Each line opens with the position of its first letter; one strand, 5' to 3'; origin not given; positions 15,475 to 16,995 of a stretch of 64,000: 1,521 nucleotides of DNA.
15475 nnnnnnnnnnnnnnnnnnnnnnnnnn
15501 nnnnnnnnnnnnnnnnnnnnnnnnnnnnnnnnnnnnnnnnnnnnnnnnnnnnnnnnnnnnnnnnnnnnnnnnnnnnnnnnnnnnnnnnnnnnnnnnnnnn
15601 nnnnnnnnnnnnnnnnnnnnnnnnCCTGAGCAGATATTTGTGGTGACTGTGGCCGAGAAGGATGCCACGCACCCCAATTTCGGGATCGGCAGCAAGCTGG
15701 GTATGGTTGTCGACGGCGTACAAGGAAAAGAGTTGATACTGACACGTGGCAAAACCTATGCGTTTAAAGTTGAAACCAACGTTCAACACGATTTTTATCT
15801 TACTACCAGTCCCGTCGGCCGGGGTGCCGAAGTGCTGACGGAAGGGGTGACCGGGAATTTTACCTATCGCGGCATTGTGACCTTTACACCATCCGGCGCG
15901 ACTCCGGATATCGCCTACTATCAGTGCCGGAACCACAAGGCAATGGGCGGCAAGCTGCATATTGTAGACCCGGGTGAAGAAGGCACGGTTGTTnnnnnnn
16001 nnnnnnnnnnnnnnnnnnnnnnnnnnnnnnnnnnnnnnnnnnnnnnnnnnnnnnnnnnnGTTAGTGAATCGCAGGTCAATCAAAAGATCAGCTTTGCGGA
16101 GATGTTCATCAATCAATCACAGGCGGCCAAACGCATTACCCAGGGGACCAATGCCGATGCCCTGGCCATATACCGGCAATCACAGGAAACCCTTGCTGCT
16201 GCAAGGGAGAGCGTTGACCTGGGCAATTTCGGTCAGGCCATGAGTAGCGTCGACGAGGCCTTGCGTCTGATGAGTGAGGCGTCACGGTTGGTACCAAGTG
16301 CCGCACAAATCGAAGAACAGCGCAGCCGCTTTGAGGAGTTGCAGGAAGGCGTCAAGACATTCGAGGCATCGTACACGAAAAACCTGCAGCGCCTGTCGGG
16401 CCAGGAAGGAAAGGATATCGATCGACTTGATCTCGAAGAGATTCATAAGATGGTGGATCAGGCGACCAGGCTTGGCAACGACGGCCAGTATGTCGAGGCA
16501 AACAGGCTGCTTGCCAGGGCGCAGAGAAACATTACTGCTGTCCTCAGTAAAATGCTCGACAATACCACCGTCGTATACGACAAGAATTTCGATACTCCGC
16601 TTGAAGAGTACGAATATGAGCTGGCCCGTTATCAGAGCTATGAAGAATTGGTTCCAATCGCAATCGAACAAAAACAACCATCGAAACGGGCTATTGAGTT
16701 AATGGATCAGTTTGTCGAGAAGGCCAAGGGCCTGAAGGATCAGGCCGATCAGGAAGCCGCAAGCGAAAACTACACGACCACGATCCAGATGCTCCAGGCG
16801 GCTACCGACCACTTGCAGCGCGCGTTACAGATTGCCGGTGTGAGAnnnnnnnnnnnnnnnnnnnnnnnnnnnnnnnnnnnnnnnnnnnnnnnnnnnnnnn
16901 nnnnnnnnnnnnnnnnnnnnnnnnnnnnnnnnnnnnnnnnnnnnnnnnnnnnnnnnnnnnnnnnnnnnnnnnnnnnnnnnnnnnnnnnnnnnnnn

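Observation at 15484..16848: Cupredoxin-like domain fused to a triple helical repeat, embedded between trihaem cytochromes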

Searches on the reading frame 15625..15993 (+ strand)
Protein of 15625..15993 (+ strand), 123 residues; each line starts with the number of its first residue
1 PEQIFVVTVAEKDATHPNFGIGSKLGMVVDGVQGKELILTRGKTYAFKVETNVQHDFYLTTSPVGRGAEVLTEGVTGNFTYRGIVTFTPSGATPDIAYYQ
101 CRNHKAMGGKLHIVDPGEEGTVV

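Call 52: search_protein_representatives(alignment_id=A3)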
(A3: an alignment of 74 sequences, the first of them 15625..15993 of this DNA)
Query: 74 sequences, 115 profile positions. Proteins with E-value up to 0.001 (for the whole library): 5222; up to 1e-10: 970; up to 1e-30: 108. The best 150 are listed.
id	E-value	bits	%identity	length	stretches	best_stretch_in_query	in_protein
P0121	8.3e-100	345.1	-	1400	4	1-112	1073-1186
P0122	7.9e-95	329.0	-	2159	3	1-112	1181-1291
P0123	2.8e-72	256.3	-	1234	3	1-112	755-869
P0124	4.6e-69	246.0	-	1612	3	1-111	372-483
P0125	8.7e-64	229.0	-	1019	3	1-111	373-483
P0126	3.5e-62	223.8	-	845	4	1-110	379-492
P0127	1.0e-54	199.7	-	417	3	1-112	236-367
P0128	9.1e-54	196.7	-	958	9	13-114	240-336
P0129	4.6e-53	194.4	-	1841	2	1-112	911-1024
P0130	5.5e-52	190.9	-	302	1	1-115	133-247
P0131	1.1e-51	190.0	-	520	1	1-114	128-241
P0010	1.2e-50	186.6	-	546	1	1-115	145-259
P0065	3.6e-50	185.1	-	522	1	1-115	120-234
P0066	6.1e-50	184.3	-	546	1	1-115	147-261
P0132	1.5e-49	183.0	-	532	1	1-114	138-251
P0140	2.1e-47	176.2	-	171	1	1-115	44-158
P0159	4.1e-45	168.8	-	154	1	1-113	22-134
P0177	9.6e-43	161.1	-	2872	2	1-112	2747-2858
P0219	4.1e-31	123.6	-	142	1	1-112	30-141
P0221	1.8e-30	121.6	-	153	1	1-111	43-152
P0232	2.8e-28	114.5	-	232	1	1-109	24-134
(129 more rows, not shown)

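Call 54: search_protein_families(library=pfam, proteins=[P0121, P0122, P0126, P0128, P0140, P0159, P0177, P0219, P0221, P0232], max_evalue=0.001)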
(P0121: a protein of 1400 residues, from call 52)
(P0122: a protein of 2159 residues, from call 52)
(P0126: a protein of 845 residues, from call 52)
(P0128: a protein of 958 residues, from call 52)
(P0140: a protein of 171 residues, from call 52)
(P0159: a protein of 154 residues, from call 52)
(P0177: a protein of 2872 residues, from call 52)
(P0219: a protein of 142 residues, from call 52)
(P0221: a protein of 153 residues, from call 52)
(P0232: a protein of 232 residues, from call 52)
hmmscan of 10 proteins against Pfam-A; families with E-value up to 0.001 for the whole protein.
P0121 (1400 aa): 4 families
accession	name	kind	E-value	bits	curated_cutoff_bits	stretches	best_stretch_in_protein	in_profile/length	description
PF25489.1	At5g54830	-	3.4e-33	114.7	27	3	579-669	29-126/126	At5g54830-like domain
PF11617.13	Cu-binding_MopE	-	5.6e-27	94.1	27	3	743-771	1-29/30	Putative metal-binding motif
PF13573.12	SprB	-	1e-22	79.9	28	3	522-549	2-29/37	SprB repeat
PF17736.7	Ig_C17orf99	-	4.6e-05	23.8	26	0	1160-1179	63-82/95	C17orf99 Ig domain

P0122 (2159 aa): 6 families
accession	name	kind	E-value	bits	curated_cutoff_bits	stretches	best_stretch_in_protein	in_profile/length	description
PF19408.5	PKD_6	-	4.3e-35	120.4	25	5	1716-1801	3-81/82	PKD-like domain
PF25489.1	At5g54830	-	4.7e-23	82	27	3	1320-1406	30-126/126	At5g54830-like domain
PF07452.17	CHRD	-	8.1e-21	75.5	24.1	1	729-845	3-117/117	CHRD domain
PF18962.6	Por_Secre_tail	-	1.3e-16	61.1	27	1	2082-2157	1-74/75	Secretion system C-terminal sorting domain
PF11617.13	Cu-binding_MopE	-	1e-10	42.1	27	1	1594-1620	1-26/30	Putative metal-binding motif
PF19081.6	Ig_7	-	2.9e-07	31.1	27.3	1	1085-1134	27-75/84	Ig-like domain CHU_C associated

P0126 (845 aa): 1 family
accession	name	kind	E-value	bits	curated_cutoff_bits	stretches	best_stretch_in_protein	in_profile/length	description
PF03351.22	DOMON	-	3.6e-13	50.3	32.7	1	691-813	4-124/124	DOMON domain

P0128 (958 aa): 2 families
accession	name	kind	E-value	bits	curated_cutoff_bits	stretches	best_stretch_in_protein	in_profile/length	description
PF25489.1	At5g54830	-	8.1e-07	29.5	27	0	117-225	26-125/126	At5g54830-like domain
PF00127.26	Copper-bind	-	7.7e-05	23.5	21.2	0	258-330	17-97/99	Copper binding proteins, plastocyanin/azurin family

P0140 (171 aa): 1 family
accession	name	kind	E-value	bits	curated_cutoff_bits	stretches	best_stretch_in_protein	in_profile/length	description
PF25489.1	At5g54830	-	8e-06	26.3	27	1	53-153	15-125/126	At5g54830-like domain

P0159 (154 aa): 0 families

P0177 (2872 aa): 3 families
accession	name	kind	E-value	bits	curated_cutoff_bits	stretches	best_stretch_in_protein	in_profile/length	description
PF13573.12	SprB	-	3e-14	52.8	28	2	2517-2550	3-36/37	SprB repeat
PF25489.1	At5g54830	-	5.1e-13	49.5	27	2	2778-2857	38-126/126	At5g54830-like domain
PF14873.11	BNR_assoc_N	-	7.6e-08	32.6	25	1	832-947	13-151/153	N-terminal domain of BNR-repeat neuraminidase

P0219 (142 aa): 1 family
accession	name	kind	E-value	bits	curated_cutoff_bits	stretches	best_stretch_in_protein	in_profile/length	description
PF25489.1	At5g54830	-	9.8e-09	35.7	27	1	54-139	31-125/126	At5g54830-like domain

P0221 (153 aa): 1 family
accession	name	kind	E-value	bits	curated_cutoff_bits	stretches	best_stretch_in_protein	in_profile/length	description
PF25489.1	At5g54830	-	4.4e-09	36.8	27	1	67-152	31-126/126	At5g54830-like domain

P0232 (232 aa): 3 families
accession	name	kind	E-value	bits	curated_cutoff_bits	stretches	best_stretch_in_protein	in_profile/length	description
PF13860.13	FlgD_ig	-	5.5e-07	29.9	27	1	160-219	11-75/79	FlgD Ig-like domain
PF25489.1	At5g54830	-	7e-06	26.5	27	1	46-134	29-124/126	At5g54830-like domain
PF18962.6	Por_Secre_tail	-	0.00031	21.4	27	1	154-222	3-67/75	Secretion system C-terminal sorting domain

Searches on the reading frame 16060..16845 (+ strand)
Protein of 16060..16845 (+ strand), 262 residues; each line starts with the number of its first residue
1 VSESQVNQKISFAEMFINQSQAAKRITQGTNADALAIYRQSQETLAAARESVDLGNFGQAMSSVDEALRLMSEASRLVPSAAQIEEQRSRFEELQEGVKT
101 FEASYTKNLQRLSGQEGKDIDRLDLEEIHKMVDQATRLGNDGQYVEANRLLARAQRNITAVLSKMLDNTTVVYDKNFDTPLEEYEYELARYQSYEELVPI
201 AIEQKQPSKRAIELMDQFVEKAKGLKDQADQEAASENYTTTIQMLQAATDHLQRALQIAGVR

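Call 44: predict_structure(alignment_id=A2)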
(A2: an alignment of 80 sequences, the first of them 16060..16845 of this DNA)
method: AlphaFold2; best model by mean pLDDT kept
length: 262 residues; sequences in the alignment: 80
mean_pLDDT: 89.4   pTM: 0.57
mean pLDDT of the five models: 89.4, 88.9, 88.1, 87.8, 85.8
residues with pLDDT >= 90: 164; 70-90: 83; 50-70: 11; < 50: 4
segments of 3 or more residues with pLDDT < 50: 171-174
pLDDT, mean of each block of 10 residues (from residue 1): 95 96 93 97 98 97 98 93 90 88 85 68 90 96 93 87 70 63 87 90 90 96 96 90 89 90 76
secondary structure, 60 per line:
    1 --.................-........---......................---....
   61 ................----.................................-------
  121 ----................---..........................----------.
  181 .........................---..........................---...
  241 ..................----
elements in order: H3-19 H21-28 H32-53 H57-76 H81-113 H125-140 H144-169 H180-205 H209-234 H238-258

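Call 46: fold_search(model_id=the predicted structure, library=pdb)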
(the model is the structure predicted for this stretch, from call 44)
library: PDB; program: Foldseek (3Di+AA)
matches with E <= 10: 56; with E <= 0.001: 0
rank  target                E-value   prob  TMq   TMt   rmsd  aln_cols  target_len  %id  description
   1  7unh_B                1.1e-01  0.75  0.23  0.24  18.3       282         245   15  De novo designed chlorophyll dimer protein in apo state, SP2 (released 2023-04-19)
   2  7unh_A                1.8e-01  0.63  0.23  0.24  18.3       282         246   15  De novo designed chlorophyll dimer protein in apo state, SP2 (released 2023-04-19)
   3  7uni_A                2.5e-01  0.60  0.24  0.26  18.2       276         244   14  De novo designed chlorophyll dimer protein with Zn pheophorbide a methyl ester, SP2-ZnPPaM (released 2023-04-19)
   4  4uy3                  6.5e-01  0.92  0.31  0.39   9.5       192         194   18  Cytoplasmic domain of bacterial cell division protein ezra (released 2014-10-22)
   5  7uni_C                6.5e-01  0.47  0.25  0.27  17.5       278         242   13  De novo designed chlorophyll dimer protein with Zn pheophorbide a methyl ester, SP2-ZnPPaM (released 2023-04-19)
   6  1h6g_B                8.2e-01  0.11  0.15  0.16  18.0       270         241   13  alpha-catenin M-domain (released 2001-08-07)
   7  8glt_1                9.4e-01  0.20  0.21  0.23  17.8       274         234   11  Backbone model of de novo-designed chlorophyll-binding nanocage O32-15 (released 2024-03-27)
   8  7uni_B                9.9e-01  0.33  0.25  0.27  17.9       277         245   14  De novo designed chlorophyll dimer protein with Zn pheophorbide a methyl ester, SP2-ZnPPaM (released 2023-04-19)
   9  7uni_D                1.1e+00  0.20  0.22  0.23  18.2       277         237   12  De novo designed chlorophyll dimer protein with Zn pheophorbide a methyl ester, SP2-ZnPPaM (released 2023-04-19)
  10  9dbf                  1.4e+00  0.20  0.25  0.22  24.7       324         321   11  Zn-Bound Structure of a Single-Chain Tet4 Variant with an L42W Mutation (released 2025-08-06)
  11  3rqf_D                1.7e+00  0.12  0.16  0.19  20.4       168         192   15  Cerebral cavernous malformation 3 (CCM3) in complex with paxillin LD2 (released 2011-06-01)
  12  7udl_A                2.1e+00  0.12  0.21  0.20  20.2       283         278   12  Crystal structure of designed helical repeat protein RPB_PLP1_R6 bound to PLPx6 peptide (released 2023-03-22)
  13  7udm_B                2.5e+00  0.08  0.19  0.17  30.9       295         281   16  Crystal structure of designed helical repeat protein RPB_PLP1_R6 in alternative conformation 1 (with peptide) (released 2023-03-22)
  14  1qqe                  2.5e+00  0.07  0.16  0.15  19.0       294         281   11  CRYSTAL STRUCTURE OF THE VESICULAR TRANSPORT PROTEIN SEC17 (released 1999-09-08)
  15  6t46_A                2.8e+00  0.08  0.20  0.16  20.7       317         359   12  Structure of the Rap conjugation gene regulator of the plasmid pLS20 in complex with the Phr* peptide (released 2020-06-24)
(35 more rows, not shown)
